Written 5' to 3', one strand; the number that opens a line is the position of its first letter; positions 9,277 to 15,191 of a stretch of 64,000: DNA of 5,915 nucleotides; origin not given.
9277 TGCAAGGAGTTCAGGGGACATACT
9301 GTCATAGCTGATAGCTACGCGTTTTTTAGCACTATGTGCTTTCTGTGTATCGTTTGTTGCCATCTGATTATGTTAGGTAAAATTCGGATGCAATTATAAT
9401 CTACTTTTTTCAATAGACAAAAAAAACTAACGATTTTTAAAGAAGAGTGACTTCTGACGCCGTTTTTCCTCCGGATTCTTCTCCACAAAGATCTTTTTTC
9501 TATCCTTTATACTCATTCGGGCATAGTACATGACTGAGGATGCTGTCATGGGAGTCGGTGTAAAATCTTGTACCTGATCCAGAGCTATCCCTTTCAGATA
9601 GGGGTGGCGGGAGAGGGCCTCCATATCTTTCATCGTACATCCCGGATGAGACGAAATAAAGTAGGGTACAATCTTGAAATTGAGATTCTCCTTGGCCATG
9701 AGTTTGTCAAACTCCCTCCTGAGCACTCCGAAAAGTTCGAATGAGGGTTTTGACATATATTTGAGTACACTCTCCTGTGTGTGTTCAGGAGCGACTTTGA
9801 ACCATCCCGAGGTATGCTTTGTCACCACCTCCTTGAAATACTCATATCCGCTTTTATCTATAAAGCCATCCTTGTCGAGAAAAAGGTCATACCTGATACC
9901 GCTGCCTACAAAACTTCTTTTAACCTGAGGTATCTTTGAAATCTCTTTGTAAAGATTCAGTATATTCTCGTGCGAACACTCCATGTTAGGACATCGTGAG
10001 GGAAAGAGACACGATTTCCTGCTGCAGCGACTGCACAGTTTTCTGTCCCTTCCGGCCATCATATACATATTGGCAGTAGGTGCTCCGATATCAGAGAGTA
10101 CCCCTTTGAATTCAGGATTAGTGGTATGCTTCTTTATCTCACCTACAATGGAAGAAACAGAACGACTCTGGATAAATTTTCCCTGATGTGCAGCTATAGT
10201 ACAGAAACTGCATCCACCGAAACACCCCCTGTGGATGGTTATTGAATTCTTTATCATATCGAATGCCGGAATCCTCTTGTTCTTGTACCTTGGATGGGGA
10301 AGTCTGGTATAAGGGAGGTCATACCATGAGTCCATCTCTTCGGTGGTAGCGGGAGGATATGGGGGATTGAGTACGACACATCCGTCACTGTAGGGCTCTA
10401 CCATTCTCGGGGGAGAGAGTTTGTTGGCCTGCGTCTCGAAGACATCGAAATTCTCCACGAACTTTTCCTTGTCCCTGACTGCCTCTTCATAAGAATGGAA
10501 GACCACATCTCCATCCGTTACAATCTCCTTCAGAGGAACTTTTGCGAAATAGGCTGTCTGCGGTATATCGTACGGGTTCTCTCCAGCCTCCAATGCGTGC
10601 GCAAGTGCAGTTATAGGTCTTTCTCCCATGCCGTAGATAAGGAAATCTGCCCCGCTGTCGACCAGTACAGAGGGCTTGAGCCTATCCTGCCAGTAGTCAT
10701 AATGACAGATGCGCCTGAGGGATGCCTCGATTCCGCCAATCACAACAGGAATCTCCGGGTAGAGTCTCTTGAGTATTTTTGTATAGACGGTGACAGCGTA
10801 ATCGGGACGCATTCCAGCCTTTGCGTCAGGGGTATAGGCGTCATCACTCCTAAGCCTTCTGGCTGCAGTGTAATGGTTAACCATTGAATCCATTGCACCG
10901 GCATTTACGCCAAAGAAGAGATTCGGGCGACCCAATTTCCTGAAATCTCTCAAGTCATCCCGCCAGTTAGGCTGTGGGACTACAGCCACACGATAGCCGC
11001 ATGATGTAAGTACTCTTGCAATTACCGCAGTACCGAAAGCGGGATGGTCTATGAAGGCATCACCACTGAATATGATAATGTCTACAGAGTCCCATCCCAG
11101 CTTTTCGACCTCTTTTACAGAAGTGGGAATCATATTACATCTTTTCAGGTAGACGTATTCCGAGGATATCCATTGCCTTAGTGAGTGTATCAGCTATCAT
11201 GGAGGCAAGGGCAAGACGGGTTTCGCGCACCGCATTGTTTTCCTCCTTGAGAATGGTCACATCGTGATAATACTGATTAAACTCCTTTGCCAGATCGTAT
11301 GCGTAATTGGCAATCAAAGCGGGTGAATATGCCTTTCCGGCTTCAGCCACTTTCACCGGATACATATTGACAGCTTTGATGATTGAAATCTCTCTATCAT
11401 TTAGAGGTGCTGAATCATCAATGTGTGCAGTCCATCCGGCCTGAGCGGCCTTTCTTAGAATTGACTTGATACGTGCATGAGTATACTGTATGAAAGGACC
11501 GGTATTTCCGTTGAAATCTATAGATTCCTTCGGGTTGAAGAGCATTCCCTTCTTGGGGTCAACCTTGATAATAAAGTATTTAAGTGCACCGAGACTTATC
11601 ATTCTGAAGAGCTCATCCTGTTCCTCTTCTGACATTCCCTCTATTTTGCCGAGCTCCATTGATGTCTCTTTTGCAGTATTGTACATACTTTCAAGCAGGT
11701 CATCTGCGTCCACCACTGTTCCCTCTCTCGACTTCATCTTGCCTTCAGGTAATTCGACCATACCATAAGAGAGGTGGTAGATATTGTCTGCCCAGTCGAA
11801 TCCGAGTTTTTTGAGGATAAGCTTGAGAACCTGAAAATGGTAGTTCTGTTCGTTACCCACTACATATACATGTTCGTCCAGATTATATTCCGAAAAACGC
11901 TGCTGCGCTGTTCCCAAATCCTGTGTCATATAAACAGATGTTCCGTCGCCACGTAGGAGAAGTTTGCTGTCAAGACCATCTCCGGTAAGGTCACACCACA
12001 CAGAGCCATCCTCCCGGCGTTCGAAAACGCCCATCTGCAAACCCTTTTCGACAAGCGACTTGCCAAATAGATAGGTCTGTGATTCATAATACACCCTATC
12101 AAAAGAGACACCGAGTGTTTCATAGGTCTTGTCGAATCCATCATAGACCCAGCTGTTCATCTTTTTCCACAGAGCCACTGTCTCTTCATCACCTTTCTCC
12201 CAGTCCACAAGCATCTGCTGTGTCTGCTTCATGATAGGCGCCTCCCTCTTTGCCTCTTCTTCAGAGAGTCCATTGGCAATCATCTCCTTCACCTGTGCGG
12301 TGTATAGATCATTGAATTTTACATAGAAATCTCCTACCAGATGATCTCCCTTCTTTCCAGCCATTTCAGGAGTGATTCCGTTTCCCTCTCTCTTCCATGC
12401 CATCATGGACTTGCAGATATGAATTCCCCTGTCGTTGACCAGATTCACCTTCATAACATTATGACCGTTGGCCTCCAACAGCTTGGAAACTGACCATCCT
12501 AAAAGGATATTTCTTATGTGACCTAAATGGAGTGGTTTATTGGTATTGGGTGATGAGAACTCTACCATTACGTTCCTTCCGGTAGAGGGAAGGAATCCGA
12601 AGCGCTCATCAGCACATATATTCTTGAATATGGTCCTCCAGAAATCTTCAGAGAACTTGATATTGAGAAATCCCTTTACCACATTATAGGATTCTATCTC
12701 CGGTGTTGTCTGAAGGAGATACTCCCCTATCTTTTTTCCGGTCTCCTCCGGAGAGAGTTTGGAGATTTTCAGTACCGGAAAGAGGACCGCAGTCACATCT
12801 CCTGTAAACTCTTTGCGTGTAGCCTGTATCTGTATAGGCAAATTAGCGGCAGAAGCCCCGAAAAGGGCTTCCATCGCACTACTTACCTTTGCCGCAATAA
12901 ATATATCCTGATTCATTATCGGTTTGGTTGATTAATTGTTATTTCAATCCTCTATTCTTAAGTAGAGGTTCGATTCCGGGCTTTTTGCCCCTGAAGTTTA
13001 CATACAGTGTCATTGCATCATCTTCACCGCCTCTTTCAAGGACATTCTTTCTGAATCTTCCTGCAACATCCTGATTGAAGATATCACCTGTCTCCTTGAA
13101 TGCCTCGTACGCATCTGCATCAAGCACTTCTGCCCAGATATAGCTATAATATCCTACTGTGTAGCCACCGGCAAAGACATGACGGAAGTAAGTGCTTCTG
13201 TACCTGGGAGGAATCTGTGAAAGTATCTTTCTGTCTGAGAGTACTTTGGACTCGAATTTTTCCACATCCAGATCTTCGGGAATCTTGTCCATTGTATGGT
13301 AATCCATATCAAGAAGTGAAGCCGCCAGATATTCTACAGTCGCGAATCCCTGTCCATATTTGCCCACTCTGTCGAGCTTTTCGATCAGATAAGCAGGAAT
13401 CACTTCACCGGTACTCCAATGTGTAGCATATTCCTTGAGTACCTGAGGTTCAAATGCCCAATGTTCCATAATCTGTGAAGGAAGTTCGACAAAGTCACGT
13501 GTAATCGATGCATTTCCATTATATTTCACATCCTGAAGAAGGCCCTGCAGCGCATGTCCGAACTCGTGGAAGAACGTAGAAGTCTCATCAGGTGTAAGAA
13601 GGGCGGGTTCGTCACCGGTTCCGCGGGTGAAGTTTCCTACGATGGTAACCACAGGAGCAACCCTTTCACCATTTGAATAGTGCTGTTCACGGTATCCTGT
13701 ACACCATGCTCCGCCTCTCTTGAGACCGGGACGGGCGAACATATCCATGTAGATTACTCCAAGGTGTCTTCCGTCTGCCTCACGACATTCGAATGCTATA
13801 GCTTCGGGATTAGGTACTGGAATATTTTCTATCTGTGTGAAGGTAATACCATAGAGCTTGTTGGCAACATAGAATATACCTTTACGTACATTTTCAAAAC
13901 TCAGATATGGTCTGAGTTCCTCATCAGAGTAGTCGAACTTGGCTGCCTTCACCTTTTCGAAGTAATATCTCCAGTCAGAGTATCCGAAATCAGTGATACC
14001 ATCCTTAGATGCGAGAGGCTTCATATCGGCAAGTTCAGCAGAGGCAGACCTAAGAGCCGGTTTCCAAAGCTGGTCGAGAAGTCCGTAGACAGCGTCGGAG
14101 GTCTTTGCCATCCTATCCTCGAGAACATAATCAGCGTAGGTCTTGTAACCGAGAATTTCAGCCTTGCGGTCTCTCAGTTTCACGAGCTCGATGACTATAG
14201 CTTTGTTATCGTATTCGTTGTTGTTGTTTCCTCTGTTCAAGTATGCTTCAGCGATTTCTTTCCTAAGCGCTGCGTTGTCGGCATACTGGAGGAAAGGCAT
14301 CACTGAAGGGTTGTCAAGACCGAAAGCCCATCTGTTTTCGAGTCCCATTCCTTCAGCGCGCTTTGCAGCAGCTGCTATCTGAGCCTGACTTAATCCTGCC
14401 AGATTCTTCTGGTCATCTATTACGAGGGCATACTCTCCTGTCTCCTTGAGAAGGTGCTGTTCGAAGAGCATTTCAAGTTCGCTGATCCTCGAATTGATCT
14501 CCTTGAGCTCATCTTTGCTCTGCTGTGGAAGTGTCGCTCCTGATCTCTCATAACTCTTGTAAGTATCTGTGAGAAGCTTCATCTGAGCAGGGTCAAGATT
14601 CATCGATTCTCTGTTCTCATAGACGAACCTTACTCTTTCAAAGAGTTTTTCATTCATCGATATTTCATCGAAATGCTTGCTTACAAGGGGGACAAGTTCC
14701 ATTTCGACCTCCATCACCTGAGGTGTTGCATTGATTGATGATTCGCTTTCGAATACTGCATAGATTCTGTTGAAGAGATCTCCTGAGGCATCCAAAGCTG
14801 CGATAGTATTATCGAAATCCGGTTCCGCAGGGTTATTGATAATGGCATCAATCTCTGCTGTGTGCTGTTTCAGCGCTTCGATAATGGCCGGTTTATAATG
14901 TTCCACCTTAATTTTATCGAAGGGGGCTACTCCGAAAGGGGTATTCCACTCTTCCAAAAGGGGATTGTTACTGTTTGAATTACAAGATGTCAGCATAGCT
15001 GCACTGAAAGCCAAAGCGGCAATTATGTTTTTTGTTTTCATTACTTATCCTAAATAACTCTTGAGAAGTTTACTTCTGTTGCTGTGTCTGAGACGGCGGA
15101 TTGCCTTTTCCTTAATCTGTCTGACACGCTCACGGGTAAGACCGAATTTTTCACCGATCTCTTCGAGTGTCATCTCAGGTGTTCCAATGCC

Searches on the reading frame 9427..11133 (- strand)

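Call 84: search_protein_families(library=pfam, proteins=[window:9427-11133:-], max_evalue=0.00001)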
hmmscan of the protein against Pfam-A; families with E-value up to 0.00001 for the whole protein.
window:9427-11133:- (568 aa): 2 families
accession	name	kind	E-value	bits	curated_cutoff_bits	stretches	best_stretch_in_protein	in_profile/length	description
PF08497.15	Radical_SAM_N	-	4.8e-123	410.7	25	1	2-297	2-301/301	Radical SAM N-terminal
PF04055.27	Radical_SAM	-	3.7e-06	27.6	29.5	0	299-355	2-59/166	Radical SAM superfamily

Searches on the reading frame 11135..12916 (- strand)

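Call 84: search_protein_families(library=pfam, proteins=[window:11135-12916:-], max_evalue=0.00001)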
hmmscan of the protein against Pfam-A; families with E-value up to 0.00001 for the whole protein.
window:11135-12916:- (593 aa): 2 families
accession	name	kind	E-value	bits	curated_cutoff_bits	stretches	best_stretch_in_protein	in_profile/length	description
PF00750.26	tRNA-synt_1d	-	8e-45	153.7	23.3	1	113-449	19-336/349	tRNA synthetases class I (R), catalytic domain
PF05746.21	DALR_1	-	1e-31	109.9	22.3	1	476-593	1-117/117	DALR anticodon binding domain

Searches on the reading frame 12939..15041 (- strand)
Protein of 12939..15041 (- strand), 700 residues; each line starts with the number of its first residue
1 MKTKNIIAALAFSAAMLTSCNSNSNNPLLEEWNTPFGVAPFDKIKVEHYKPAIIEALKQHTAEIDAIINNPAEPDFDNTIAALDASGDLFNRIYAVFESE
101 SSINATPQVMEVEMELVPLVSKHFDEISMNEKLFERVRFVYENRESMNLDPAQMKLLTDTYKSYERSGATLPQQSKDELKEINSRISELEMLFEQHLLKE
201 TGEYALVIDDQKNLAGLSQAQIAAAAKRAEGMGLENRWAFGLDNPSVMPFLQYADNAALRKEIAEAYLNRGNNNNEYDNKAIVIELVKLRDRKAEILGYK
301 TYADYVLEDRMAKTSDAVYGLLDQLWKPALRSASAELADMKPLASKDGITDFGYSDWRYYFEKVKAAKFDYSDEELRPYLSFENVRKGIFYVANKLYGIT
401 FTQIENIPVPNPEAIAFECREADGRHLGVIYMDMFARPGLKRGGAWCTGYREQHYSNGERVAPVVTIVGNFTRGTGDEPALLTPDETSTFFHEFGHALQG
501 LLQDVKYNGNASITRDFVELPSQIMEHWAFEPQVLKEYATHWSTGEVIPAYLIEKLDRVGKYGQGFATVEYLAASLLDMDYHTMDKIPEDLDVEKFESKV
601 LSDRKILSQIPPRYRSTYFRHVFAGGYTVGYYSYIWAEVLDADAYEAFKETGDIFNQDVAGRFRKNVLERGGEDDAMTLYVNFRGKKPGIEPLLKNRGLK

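Call 84: search_protein_families(library=pfam, proteins=[window:12939-15041:-], max_evalue=0.00001)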
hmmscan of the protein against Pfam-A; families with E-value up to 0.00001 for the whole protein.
window:12939-15041:- (700 aa): 1 family
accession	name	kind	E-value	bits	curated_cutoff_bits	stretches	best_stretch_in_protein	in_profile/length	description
PF01432.26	Peptidase_M3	-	2.7e-108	363.7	27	1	250-698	1-456/457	Peptidase family M3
